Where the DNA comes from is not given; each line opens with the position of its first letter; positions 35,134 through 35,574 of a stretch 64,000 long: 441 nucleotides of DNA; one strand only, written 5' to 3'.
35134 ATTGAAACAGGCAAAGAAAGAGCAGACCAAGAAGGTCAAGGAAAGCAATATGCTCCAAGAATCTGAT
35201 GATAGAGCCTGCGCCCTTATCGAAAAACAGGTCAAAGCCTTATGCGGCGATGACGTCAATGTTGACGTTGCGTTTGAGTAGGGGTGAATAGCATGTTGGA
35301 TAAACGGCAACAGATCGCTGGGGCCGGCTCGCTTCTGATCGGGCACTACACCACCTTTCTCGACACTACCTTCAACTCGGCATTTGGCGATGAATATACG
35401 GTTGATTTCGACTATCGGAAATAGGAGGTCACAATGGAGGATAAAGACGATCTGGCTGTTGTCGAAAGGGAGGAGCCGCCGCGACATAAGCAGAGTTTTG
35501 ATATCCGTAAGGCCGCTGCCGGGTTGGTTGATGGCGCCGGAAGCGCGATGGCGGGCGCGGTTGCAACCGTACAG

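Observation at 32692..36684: Low-GC islet: serine recombinase plus an uncharacterised lipoprotein / membrane-anchored / cytoplasmic protein operon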

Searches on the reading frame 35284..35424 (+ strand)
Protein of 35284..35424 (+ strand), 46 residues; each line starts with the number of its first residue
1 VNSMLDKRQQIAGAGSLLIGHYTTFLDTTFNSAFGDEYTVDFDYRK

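Call 3: search_protein_families(library=pfam, proteins=[window:35284-35424:+], max_evalue=0.1)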
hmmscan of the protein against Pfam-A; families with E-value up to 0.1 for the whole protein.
window:35284-35424:+ (46 aa): 0 families

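Call 6: search_protein_families(library=ncbifam, proteins=[window:35284-35424:+], max_evalue=0.1)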
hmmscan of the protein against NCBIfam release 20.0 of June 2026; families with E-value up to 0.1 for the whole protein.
window:35284-35424:+ (46 aa): 1 family
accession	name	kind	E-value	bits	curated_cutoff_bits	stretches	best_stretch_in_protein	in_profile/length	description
TIGR04492.1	VioB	equivalog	0.08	10.7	1250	1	5-33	107-135/1003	iminophenyl-pyruvate dimer synthase VioB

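Call 7: search_protein_families(library=padloc, proteins=[window:35284-35424:+], max_evalue=0.1)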
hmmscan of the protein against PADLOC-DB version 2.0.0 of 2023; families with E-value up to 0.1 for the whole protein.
window:35284-35424:+ (46 aa): 0 families
